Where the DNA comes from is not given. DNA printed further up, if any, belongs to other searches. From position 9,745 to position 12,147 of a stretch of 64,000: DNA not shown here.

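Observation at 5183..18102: Two ATPase-less ABC importers interrupted by an NHL-TPR-Yip1 membrane protein and an 877-aa unknown membrane-anchored protein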

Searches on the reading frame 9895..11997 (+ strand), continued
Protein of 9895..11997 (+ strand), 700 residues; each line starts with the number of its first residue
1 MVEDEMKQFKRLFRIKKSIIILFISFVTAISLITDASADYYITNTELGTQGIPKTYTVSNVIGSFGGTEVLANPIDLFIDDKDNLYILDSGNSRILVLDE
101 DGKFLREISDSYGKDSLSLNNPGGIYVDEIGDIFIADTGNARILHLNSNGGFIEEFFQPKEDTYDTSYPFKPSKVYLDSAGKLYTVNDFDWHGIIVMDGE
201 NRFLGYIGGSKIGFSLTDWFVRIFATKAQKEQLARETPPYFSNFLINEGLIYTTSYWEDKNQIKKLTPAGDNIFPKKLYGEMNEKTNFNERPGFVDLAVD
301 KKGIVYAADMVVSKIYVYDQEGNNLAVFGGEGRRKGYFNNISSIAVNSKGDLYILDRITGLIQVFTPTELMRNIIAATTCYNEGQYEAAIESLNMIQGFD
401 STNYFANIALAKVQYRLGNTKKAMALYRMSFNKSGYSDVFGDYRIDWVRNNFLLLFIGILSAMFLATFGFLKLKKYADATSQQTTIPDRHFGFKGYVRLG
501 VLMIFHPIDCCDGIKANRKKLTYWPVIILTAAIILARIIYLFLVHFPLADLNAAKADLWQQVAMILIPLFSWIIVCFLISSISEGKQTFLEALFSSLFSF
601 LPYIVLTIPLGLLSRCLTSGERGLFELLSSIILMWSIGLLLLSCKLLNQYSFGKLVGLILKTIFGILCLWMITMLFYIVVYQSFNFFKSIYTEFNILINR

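Call 18: find_encoding_contigs(protein=P0052, flank=10000, max_places=1)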
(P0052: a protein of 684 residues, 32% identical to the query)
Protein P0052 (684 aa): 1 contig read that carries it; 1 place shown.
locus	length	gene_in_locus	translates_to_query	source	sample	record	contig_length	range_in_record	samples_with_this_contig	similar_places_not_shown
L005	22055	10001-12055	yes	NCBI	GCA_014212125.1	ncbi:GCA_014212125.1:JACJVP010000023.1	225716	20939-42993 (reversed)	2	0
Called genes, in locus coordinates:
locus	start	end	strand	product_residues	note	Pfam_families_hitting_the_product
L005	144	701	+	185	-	PF03551:PadR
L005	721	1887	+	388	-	PF07690:MFS_1, PF12832:MFS_1_like (weak), PF00083:Sugar_tr, PF07690:MFS_1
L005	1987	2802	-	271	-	PF02633:Creatininase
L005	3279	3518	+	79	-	-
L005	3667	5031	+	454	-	PF01547:SBP_bac_1, PF13416:SBP_bac_8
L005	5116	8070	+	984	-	PF01547:SBP_bac_1, PF13416:SBP_bac_8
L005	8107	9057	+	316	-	PF00528:BPD_transp_1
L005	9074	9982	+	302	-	PF00528:BPD_transp_1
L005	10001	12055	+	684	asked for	PF01436:NHL (faint), PF08450:SGL (weak), PF13414:TPR_11, PF04893:Yip1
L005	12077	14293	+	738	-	PF18952:DUF5696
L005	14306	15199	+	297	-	PF00528:BPD_transp_1 (faint)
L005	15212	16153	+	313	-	PF00528:BPD_transp_1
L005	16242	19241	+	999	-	-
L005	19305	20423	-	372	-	PF00149:Metallophos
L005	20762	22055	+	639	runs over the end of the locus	PF14488:DUF4434, PF00754:F5_F8_type_C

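Call 19: find_encoding_contigs(protein=P0104, flank=10000, max_places=1)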
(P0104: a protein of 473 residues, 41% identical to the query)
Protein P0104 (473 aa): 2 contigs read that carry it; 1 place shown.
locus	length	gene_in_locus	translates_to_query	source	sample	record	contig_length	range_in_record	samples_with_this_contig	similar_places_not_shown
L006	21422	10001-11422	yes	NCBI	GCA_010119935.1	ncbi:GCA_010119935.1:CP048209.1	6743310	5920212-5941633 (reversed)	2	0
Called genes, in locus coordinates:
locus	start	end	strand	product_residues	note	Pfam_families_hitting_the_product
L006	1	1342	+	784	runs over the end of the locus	PF00072:Response_reg, PF12833:HTH_18, PF00165:HTH_AraC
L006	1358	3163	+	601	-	PF02743:dCache_1, PF00672:HAMP, PF06580:His_kinase, PF02518:HATPase_c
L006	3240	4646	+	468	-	PF01547:SBP_bac_1, PF13416:SBP_bac_8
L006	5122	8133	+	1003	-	PF01547:SBP_bac_1, PF13416:SBP_bac_8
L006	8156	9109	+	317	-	PF00528:BPD_transp_1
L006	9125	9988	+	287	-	PF00528:BPD_transp_1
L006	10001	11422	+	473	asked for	PF01436:NHL (faint), PF08450:SGL (faint), PF13414:TPR_11 (faint)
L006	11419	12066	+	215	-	PF04893:Yip1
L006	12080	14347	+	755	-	PF18952:DUF5696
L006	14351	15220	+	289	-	PF00528:BPD_transp_1 (weak)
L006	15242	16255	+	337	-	PF00528:BPD_transp_1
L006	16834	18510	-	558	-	PF00672:HAMP, PF00512:HisKA, PF02518:HATPase_c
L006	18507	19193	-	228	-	PF00072:Response_reg, PF00486:Trans_reg_C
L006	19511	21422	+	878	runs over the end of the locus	-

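Call 42: search_protein_families(library=ncbifam, proteins=[L005:16242-19241:+], max_evalue=0.00001)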
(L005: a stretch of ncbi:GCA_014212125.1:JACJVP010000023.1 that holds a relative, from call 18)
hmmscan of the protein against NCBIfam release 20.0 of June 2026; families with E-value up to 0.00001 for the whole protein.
L005:16242-19241:+ (999 aa): 0 families

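Call 44: predict_structure(alignment_id=A3)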
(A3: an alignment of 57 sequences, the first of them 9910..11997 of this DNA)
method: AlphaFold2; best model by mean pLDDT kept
length: 695 residues; sequences in the alignment: 57
mean_pLDDT: 90.7   pTM: 0.79
mean pLDDT of the five models: 90.7, 90.0, 88.7, 88.4, 87.6
residues with pLDDT >= 90: 527; 70-90: 135; 50-70: 29; < 50: 4
segments of 3 or more residues with pLDDT < 50: 28-31
pLDDT, mean of each block of 10 residues (from residue 1): 70 85 64 74 85 92 86 96 96 93 92 95 96 96 95 93 93 93 91 94 74 78 69 83 93 90 91 89 86 96 95 94 92 95 96 95 96 95 96 89 95 96 93 95 94 93 94 85 74 93 93 90 96 94 88 91 96 93 95 96 94 93 95 96 94 96 94 93 91 81
secondary structure, 60 per line:
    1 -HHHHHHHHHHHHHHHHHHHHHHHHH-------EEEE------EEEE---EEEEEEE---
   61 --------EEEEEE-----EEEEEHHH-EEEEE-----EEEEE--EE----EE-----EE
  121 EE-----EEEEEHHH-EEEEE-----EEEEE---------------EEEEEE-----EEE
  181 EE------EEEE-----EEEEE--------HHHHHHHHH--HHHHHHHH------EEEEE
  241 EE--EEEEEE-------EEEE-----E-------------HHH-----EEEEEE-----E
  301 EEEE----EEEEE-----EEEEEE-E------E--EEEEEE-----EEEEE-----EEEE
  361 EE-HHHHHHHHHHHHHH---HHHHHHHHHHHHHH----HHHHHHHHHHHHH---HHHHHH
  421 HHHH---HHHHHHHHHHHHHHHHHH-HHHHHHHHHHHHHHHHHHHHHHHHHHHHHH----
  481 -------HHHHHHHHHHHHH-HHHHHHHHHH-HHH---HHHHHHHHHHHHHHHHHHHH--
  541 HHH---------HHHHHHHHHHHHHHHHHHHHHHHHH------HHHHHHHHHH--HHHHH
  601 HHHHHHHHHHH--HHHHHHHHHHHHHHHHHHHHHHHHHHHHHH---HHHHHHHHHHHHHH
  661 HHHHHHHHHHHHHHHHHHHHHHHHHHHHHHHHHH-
elements in order (helices of 4 or more, strands of 3 or more residues): H2-26 E34-37 E44-47 E51-57 E69-74 E80-84 E89-93 E99-103 E119-122 E128-132 E137-141 E147-151 E167-172 E178-182 E189-192 E198-202 H211-219 H222-229 E236-242 E245-250 E258-261 E289-294 E300-304 E309-313 E319-324 E336-341 E347-351 E357-362 H364-377 H381-394 H399-411 H415-424 H428-445 H447-476 H488-500 H502-511 H519-538 H553-577 H584-593 H596-611 H614-643 H647-694
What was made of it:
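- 9910..11997 (+): NHL-TPR-Yip1 fusion (695 aa). TM anchor at residues 2-26 (nt 9913-9987). Six-bladed NHL propeller at 34-362 (nt 10009-10995). TPR-like helical hairpins at 364-445 (nt 10999-11244). Second TM at 447-476 (nt 11248-11337). Yip1-like cytoplasmic segment and five TM helices at 488-694 (nt 11371-11991). AF2 model, pLDDT 90.7 (call 44).
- On NHL-repeat beta-propeller (PF01436): Six-bladed model at pLDDT 90.7 (call 44).
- On TPR: Five antiparallel helices at 364-445 in the model (call 44).
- On Yip1 (PF04893): The model shows five TM helices after a cytoplasmic segment (call 44).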

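Call 48: fold_search(model_id=the predicted structure, library=pdb)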
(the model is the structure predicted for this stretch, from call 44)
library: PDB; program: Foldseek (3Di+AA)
matches with E <= 10: 1316; with E <= 0.001: 228
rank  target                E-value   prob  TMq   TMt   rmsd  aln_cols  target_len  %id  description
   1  8j72_B                9.9e-18  1.00  0.34  0.80   5.1       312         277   21  Crystal structure of mammalian Trim71 in complex with lncRNA Trincr1 (released 2024-03-06)
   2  6d69                  1.9e-17  1.00  0.35  0.79   3.8       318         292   22  Crystal Structure of the NHL Repeat Region of D. melanogaster Thin (released 2019-04-24)
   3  6xg7                  2.7e-17  1.00  0.35  0.80   3.9       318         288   22  1.3 A Resolution Structure of the of the NHL Repeat Region of D. melanogaster Thin (released 2020-12-16)
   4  9jur                  5.3e-17  1.00  0.33  0.79   5.1       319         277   21  Crystal Structure of NHL domain of human E3 ubiquitin-protein ligase TRIM71 (released 2025-04-30)
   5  6fq3_A                8.4e-17  1.00  0.35  0.60   7.8       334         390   20  Crystal structure of Danio rerio Lin41 filamin-NHL domains in complex with lin-29A 5'UTR 13mer RNA (released 2018-05-09)
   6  8j72_A                1.2e-16  1.00  0.34  0.81   4.7       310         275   22  Crystal structure of mammalian Trim71 in complex with lncRNA Trincr1 (released 2024-03-06)
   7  7qrx_A                1.3e-16  1.00  0.34  0.81   5.1       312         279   21  Crystal structure of NHL domain of TRIM71 (released 2022-05-04)
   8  6fpt_B                3.7e-16  1.00  0.35  0.60   4.7       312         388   20  Crystal structure of Danio rerio Lin41 filamin-NHL domains (released 2018-05-09)
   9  6fpt_A                1.3e-15  1.00  0.34  0.59   4.5       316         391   20  Crystal structure of Danio rerio Lin41 filamin-NHL domains (released 2018-05-09)
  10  7qrv_B                1.7e-14  1.00  0.34  0.81   4.2       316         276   19  Crystal structure of NHL domain of TRIM2 (full C-terminal) (released 2022-05-04)
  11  7qrv_D                2.2e-14  1.00  0.34  0.79   4.4       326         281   20  Crystal structure of NHL domain of TRIM2 (full C-terminal) (released 2022-05-04)
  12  7qrw                  3.6e-14  1.00  0.34  0.80   4.1       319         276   20  Crystal structure of NHL domain of TRIM3 (released 2022-05-04)
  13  4zlr_B                3.7e-14  1.00  0.33  0.76   5.1       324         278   16  Structure of the Brat-NHL domain bound to consensus RNA motif (released 2015-11-11)
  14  7qrv_A                3.9e-14  1.00  0.34  0.80   4.2       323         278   19  Crystal structure of NHL domain of TRIM2 (full C-terminal) (released 2022-05-04)
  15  4zlr_A                3.9e-14  1.00  0.33  0.77   5.1       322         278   16  Structure of the Brat-NHL domain bound to consensus RNA motif (released 2015-11-11)
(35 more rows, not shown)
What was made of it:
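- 9910..11997 (+): Foldseek hits to NHL propellers at 1e-17 (call 48).
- On NHL-repeat beta-propeller (PF01436): Foldseek 1e-17, TM-score to target about 0.8 (call 48).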

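Call 58: search_protein_families(library=pfam, alignment_id=A4, max_evalue=0.0001)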
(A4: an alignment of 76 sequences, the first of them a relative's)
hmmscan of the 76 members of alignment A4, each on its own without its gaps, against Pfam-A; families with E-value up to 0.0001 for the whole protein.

A. member 1, L004:16592-18127:+ (511 aa): 2 families
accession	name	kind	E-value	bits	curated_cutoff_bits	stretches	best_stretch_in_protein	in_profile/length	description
PF13416.11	SBP_bac_8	-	2.2e-41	143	27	1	145-444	1-269/279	Bacterial extracellular solute-binding protein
PF01547.30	SBP_bac_1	-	2.4e-34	120.2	26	1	142-415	9-298/307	Bacterial extracellular solute-binding protein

B. families by the number of members that match (of 76 scanned): 58 families (the first 25 are shown)
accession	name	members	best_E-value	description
PF01547.30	SBP_bac_1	18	2.4e-34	Bacterial extracellular solute-binding protein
PF13416.11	SBP_bac_8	6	2.2e-41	Bacterial extracellular solute-binding protein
PF00672.30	HAMP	4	2.2e-11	HAMP domain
PF00331.26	Glyco_hydro_10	3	1.5e-106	Glycosyl hydrolase family 10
PF01074.27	Glyco_hydro_38N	3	4.7e-58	Glycosyl hydrolases family 38 N-terminal domain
PF01408.29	GFO_IDH_MocA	3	1e-33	Oxidoreductase family, NAD-binding Rossmann fold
PF02518.31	HATPase_c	3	3.9e-28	Histidine kinase-, DNA gyrase B-, and HSP90-like ATPase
PF06580.19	His_kinase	3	5.4e-23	Histidine kinase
PF09261.16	Alpha-mann_mid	3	1.7e-19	Alpha mannosidase middle domain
PF07748.19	Glyco_hydro_38C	2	3.8e-34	Glycosyl hydrolases family 38 C-terminal domain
PF22725.1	GFO_IDH_MocA_C3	2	1.3e-32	GFO/IDH/MocA C-terminal domain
PF02894.22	GFO_IDH_MocA_C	2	6e-29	Oxidoreductase family, C-terminal alpha/beta domain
PF00728.28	Glyco_hydro_20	2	9e-25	Glycosyl hydrolase family 20, catalytic domain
PF21582.3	CBM30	2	1.5e-21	Carbohydrate binding domain 30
PF04854.19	DUF624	2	3.6e-20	Protein of unknown function, DUF624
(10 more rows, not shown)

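Call 60: search_protein_families(library=pfam, alignment_id=A5, max_evalue=0.0001)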
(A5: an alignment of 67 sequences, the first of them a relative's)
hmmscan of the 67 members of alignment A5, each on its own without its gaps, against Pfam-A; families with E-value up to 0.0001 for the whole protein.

A. member 1, L004:3015-4979:+ (654 aa): 4 families
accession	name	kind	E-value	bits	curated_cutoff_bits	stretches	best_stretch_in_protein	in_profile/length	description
PF14323.11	GxGYxYP_C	-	1.5e-47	162.9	27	1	233-479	1-241/242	GxGYxYP putative glycoside hydrolase C-terminal domain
PF20958.2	GxGYxYP_N_3rd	-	3.9e-09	36.9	24.4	1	162-210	40-89/91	GxGYxYP third domain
PF16216.10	GxGYxYP_N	-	4e-09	36.6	23.9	1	1-52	17-71/72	GxGYxYP_N 1st domain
PF20957.2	GxGYxYP_N_2nd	-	1.5e-07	31.9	24.5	1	76-131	9-67/68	GxGYxYP_N second domain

B. families by the number of members that match (of 67 scanned): 46 families (the first 25 are shown)
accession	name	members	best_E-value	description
PF13416.11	SBP_bac_8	19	5.2e-32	Bacterial extracellular solute-binding protein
PF01547.30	SBP_bac_1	17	3.4e-29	Bacterial extracellular solute-binding protein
PF12833.13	HTH_18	12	1.3e-21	Helix-turn-helix domain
PF00165.29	HTH_AraC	12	6.8e-16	Bacterial regulatory helix-turn-helix proteins, AraC family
PF00005.33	ABC_tran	9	2.9e-33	ABC transporter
PF00664.28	ABC_membrane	6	7.5e-38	ABC transporter transmembrane region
PF17912.7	OB_MalK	6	9.1e-12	MalK OB fold domain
PF13304.12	AAA_21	6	4.3e-06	AAA domain, putative AbiEii toxin, Type IV TA system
PF02463.25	SMC_N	5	1.1e-06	RecF/RecN/SMC N terminal domain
PF08402.16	TOBE_2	4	1.3e-09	TOBE domain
PF04616.20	Glyco_hydro_43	3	5.6e-17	Glycosyl hydrolases family 43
PF04854.19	DUF624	3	1.6e-16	Protein of unknown function, DUF624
PF03663.20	Glyco_hydro_76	2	1.5e-50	Glycosyl hydrolase family 76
PF13377.12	Peripla_BP_3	2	2.8e-25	Periplasmic binding protein-like domain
PF07470.19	Glyco_hydro_88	2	8.8e-16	Glycosyl Hydrolase Family 88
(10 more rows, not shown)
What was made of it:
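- Neighbouring genes differ between loci: GH10, GH38, GH20, GH9, GH29, GH36, GH43, GH76, GH88, GH127 (calls 58, 60). An SBP sits directly downstream in about a quarter of loci and directly upstream in about a quarter (calls 58, 60). Two-component and AraC regulators frequently flank the cassette (calls 19, 58, 60).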

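Call 67: find_related_loci(query=A7, collection=metagenome_contigs, flank=10000)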
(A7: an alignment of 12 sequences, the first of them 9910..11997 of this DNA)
Query A7 (695 aa) in metagenome_contigs; peptide patterns used: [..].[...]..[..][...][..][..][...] (x = any residue, [..] = any of these).
266 stretches matched a pattern; 102 encode a relative of the query (tblastn E <= 1e-3); the best 80 are kept; 80 distinct loci.
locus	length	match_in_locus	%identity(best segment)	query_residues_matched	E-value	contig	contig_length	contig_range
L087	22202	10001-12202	37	5-695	9e-150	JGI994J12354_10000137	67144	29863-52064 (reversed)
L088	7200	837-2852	35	14-694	2e-134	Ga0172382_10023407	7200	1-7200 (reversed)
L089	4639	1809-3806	37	27-692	2e-133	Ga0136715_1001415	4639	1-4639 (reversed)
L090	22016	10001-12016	33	47-693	3e-125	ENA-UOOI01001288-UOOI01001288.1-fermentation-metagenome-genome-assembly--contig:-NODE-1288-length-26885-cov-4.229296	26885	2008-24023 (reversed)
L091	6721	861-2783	33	47-691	5e-122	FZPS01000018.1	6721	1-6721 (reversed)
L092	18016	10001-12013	33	13-691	3e-120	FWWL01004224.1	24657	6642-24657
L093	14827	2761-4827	34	1-688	1e-118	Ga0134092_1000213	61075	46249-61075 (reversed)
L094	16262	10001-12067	34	1-688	1e-118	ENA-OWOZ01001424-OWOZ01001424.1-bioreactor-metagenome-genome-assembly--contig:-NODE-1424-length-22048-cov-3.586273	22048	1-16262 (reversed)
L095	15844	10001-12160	31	1-694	4e-116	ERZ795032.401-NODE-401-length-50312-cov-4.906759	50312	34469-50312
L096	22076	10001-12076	34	1-692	2e-115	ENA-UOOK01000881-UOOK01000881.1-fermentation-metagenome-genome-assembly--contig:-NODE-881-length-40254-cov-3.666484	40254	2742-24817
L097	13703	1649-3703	30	32-693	6e-113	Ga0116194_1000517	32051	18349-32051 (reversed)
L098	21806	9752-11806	30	32-693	6e-113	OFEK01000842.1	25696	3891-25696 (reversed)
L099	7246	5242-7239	31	32-674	7e-112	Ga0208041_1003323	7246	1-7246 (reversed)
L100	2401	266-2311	31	16-692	3e-114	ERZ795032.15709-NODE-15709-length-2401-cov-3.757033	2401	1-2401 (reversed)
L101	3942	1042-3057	31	18-688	3e-109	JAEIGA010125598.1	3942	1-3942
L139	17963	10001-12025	31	9-691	3e-98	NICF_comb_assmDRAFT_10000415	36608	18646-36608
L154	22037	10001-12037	31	2-691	3e-106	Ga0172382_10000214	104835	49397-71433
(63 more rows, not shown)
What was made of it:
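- Tried and rejected: It worked with 12 sequences (call 67).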
